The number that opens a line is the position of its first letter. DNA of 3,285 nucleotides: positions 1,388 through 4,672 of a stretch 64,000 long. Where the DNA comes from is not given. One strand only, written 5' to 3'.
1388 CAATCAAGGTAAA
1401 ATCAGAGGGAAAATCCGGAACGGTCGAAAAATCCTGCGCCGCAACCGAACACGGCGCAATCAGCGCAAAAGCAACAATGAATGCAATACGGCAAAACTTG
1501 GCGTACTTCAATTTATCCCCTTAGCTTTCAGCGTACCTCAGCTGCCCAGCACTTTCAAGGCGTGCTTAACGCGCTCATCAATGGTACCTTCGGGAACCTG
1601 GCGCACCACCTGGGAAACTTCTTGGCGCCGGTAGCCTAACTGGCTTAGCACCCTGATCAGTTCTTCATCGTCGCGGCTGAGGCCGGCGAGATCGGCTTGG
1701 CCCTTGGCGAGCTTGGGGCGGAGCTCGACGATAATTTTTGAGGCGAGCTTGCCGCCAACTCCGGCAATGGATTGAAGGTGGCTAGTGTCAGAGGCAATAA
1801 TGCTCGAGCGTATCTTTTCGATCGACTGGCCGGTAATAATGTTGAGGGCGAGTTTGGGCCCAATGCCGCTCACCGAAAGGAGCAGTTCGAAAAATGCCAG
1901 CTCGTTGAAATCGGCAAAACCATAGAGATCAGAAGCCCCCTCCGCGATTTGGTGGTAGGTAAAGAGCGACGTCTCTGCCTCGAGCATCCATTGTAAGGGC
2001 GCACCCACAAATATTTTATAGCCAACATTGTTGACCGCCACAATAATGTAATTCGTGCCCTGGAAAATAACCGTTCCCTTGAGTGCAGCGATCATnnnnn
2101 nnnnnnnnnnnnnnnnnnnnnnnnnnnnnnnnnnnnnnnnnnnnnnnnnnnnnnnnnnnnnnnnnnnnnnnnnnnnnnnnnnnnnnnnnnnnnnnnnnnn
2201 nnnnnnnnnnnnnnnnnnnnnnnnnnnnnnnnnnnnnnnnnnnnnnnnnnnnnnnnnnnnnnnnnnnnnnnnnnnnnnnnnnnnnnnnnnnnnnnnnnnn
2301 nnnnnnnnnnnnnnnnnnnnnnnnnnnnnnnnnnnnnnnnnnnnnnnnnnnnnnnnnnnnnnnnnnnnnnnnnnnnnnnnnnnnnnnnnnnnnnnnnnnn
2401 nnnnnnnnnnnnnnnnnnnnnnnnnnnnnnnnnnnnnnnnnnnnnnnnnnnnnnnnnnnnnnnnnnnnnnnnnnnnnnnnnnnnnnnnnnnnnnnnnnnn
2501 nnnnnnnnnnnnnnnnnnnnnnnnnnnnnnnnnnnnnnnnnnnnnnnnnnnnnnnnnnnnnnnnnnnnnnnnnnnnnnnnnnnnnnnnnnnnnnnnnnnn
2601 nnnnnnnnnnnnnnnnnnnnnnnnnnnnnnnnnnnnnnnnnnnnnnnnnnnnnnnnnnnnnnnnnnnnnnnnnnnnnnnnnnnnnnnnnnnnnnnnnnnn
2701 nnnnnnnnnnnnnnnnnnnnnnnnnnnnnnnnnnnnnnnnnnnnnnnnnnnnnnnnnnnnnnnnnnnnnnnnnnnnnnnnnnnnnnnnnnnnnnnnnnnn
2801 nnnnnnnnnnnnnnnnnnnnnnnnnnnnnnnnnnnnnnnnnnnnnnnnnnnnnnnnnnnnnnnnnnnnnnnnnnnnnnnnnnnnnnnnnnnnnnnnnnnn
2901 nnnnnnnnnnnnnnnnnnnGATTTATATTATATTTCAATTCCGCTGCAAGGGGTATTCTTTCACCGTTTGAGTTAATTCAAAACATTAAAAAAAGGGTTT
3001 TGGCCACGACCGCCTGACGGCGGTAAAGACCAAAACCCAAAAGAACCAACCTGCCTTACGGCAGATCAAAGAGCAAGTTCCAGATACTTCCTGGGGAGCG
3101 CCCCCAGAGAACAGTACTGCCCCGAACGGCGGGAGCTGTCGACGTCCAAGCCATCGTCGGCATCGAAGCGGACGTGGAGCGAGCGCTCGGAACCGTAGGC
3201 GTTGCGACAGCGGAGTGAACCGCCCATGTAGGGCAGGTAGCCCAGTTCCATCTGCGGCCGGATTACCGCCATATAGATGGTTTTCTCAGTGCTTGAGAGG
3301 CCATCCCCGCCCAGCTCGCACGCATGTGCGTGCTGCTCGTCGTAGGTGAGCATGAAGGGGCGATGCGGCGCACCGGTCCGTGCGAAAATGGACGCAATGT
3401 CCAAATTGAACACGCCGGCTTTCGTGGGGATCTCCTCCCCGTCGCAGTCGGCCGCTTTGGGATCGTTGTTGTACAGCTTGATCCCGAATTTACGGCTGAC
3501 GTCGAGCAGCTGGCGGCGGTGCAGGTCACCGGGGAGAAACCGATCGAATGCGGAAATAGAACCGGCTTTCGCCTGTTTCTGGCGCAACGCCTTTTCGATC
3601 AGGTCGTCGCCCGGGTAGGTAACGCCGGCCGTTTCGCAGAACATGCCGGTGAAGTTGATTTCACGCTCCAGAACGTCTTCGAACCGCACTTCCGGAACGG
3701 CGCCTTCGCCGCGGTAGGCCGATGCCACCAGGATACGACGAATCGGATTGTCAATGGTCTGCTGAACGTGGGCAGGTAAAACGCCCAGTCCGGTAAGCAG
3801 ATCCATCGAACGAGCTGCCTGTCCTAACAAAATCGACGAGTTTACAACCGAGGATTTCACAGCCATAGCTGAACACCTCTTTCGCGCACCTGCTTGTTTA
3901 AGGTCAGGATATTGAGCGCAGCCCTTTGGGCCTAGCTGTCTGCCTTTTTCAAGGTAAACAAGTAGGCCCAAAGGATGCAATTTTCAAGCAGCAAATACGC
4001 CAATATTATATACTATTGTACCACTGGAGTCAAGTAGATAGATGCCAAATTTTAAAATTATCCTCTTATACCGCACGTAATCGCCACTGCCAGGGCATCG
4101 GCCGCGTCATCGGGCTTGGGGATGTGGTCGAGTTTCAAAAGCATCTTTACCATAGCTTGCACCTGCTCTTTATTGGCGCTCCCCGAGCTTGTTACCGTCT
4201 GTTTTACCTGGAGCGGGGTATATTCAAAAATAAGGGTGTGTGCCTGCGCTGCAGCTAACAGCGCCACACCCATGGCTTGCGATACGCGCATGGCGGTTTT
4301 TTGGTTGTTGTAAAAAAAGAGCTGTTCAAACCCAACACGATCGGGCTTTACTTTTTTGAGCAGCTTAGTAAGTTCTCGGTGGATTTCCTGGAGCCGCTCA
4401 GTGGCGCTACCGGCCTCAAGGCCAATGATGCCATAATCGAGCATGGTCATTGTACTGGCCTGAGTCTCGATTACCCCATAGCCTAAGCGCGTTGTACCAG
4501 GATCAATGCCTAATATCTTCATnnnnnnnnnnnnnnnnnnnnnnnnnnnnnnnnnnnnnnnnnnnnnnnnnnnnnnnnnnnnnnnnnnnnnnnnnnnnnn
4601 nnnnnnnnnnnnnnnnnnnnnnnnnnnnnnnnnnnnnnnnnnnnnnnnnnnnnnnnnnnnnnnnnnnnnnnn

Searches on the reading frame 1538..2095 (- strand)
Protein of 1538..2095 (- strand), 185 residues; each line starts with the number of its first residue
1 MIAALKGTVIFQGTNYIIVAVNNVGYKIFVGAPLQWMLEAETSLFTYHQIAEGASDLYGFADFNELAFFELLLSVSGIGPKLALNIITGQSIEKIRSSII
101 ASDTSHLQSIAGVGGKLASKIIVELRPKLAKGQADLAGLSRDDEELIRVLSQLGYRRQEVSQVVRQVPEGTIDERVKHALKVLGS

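Call 12: search_protein_families(library=pfam, proteins=[window:1538-2095:-], max_evalue=0.01)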
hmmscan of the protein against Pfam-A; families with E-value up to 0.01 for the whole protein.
window:1538-2095:- (185 aa): 5 families
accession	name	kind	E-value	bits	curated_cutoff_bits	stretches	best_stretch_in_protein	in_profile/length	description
PF14520.12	HHH_5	-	7.2e-14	52.5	27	1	69-126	1-56/57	Helix-hairpin-helix domain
PF01330.27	RuvA_N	-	9.4e-14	51.7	23.6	1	1-59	1-61/61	RuvA N terminal domain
PF00633.29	HHH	-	1.2e-05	25.3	24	0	70-86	11-27/30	Helix-hairpin-helix motif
PF12836.13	HHH_3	-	0.00014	22.3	27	0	69-87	13-31/65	Helix-hairpin-helix motif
PF07499.19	RuvA_C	-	0.00019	22.3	24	1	150-183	10-46/47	RuvA, C-terminal domain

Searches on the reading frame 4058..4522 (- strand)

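Call 12: search_protein_families(library=pfam, proteins=[window:4058-4522:-], max_evalue=0.01)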
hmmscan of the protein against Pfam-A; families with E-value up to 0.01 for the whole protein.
window:4058-4522:- (154 aa): 1 family
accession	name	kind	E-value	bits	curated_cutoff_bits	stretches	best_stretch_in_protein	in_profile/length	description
PF02075.23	RuvC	-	2.9e-50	170.5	22.2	1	3-149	1-147/148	Crossover junction endodeoxyribonuclease RuvC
